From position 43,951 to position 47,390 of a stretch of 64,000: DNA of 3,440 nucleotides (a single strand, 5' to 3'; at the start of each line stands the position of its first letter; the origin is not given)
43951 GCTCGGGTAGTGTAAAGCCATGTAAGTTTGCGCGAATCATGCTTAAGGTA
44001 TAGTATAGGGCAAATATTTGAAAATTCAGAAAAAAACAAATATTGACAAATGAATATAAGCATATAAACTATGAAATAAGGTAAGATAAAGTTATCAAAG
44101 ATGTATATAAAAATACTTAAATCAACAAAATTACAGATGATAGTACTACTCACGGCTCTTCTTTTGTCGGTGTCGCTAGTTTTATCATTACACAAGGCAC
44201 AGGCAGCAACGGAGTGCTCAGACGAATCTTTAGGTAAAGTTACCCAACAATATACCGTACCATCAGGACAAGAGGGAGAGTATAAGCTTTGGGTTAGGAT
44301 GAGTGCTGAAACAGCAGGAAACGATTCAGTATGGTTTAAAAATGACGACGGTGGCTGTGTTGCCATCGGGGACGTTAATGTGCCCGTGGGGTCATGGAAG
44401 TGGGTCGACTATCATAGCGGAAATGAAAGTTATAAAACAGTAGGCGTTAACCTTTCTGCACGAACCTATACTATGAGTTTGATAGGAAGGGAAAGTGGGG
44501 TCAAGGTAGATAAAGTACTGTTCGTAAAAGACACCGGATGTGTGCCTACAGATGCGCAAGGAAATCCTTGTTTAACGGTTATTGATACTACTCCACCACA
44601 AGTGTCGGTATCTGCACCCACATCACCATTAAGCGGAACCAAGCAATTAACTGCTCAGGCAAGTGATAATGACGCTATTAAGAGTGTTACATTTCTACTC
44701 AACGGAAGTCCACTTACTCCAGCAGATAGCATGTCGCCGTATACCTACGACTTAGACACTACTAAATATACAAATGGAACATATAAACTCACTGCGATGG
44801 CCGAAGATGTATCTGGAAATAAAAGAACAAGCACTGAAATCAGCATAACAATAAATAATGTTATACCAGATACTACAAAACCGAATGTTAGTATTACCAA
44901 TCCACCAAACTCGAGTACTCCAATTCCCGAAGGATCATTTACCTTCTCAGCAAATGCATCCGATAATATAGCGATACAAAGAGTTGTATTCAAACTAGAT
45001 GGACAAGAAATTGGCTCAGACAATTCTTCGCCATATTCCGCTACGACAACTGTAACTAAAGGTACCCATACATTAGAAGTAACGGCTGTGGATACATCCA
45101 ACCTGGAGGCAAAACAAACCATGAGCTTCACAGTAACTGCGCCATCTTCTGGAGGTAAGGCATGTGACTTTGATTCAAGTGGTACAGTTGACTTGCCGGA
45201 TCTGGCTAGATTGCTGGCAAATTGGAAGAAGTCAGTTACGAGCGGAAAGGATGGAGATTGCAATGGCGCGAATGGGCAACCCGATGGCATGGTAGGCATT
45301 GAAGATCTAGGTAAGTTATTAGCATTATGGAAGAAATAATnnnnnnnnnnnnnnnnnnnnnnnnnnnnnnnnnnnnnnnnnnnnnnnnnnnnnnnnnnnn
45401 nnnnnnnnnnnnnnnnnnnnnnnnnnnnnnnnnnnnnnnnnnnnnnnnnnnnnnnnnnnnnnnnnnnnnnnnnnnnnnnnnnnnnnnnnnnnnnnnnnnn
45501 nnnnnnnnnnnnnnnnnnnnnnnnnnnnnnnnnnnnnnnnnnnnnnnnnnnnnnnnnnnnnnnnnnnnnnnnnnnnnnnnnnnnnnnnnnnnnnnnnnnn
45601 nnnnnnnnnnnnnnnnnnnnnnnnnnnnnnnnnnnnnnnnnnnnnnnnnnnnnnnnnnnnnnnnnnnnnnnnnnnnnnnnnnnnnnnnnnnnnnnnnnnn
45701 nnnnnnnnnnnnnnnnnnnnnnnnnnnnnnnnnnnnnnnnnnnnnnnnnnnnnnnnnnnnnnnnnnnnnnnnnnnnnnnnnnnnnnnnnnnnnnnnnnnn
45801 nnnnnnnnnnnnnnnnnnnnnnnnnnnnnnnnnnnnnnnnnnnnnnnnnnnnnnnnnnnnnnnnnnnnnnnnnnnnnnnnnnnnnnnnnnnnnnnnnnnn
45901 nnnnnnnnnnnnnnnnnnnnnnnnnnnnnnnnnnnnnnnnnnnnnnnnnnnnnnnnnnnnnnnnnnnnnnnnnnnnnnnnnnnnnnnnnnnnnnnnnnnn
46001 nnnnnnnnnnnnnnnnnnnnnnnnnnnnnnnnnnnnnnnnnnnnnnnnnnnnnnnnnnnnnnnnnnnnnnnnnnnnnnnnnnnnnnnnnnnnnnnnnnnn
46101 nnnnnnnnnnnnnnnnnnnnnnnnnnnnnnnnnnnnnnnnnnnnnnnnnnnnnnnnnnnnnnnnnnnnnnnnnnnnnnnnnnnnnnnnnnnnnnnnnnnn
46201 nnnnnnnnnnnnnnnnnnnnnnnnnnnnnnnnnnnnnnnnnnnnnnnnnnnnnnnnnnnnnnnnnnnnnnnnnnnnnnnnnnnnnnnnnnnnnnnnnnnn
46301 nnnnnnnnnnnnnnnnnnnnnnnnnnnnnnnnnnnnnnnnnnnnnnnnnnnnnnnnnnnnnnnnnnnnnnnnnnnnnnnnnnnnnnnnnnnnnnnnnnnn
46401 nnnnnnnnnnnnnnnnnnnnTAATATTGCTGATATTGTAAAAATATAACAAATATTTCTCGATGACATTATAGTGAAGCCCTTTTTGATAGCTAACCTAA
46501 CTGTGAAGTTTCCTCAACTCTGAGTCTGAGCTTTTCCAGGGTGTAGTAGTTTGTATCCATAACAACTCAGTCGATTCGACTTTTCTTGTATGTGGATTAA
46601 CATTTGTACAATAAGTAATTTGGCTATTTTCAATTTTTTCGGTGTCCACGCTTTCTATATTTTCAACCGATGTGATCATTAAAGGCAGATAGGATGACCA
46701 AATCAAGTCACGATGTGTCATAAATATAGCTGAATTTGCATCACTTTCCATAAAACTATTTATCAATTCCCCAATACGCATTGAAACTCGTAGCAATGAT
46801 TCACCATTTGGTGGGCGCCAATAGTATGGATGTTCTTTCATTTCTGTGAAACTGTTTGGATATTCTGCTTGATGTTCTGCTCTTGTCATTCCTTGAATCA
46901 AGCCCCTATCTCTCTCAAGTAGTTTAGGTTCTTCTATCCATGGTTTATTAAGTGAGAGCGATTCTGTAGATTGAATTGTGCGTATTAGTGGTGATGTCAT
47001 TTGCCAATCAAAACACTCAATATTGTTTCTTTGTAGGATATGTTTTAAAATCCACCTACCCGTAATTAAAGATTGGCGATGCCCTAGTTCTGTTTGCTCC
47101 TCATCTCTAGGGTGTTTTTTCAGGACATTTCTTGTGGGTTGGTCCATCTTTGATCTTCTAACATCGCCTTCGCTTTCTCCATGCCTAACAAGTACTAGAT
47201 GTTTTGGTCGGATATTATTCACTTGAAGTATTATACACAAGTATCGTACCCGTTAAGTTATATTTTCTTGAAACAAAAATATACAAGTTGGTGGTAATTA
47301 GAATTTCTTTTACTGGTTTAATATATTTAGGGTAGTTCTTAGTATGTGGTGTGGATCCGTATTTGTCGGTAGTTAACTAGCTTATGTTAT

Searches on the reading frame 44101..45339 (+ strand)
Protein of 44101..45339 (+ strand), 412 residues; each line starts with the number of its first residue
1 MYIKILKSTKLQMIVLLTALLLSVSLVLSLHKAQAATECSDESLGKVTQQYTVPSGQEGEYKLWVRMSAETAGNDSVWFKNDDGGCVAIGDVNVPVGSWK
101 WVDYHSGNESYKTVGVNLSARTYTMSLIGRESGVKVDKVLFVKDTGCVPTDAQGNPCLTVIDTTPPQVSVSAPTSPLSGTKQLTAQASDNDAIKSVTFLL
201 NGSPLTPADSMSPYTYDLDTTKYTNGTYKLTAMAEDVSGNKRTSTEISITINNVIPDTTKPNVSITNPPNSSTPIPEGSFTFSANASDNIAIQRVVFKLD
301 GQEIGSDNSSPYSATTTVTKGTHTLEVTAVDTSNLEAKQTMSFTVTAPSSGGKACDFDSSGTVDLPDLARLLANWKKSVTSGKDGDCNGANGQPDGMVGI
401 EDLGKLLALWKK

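Call 72: search_protein_families(library=pfam, proteins=[window:44101-45339:+], max_evalue=0.00001)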
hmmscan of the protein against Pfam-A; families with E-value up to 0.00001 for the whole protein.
window:44101-45339:+ (412 aa): 2 families
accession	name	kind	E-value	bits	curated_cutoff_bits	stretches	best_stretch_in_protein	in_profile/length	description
PF17957.7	Big_7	-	2.6e-28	98.9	24.1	2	261-327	1-70/70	Bacterial Ig domain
PF19077.6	Big_13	-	1.7e-09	38.5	27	0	184-251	32-100/102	Bacterial Ig-like domain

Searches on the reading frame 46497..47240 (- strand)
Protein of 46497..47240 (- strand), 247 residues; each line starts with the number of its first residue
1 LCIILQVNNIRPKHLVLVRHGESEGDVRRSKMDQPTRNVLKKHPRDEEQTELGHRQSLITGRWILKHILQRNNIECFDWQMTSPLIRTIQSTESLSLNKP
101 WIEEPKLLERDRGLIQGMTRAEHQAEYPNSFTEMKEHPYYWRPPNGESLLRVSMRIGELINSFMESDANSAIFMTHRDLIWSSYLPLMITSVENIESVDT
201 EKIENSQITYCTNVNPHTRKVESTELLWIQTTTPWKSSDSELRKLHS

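Call 72: search_protein_families(library=pfam, proteins=[window:46497-47240:-], max_evalue=0.00001)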
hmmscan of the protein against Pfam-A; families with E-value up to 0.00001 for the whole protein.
window:46497-47240:- (247 aa): 1 family
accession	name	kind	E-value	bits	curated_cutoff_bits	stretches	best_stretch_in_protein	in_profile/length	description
PF00300.27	His_Phos_1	-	2.8e-20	73.3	21.7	1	15-208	1-179/194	Histidine phosphatase superfamily (branch 1)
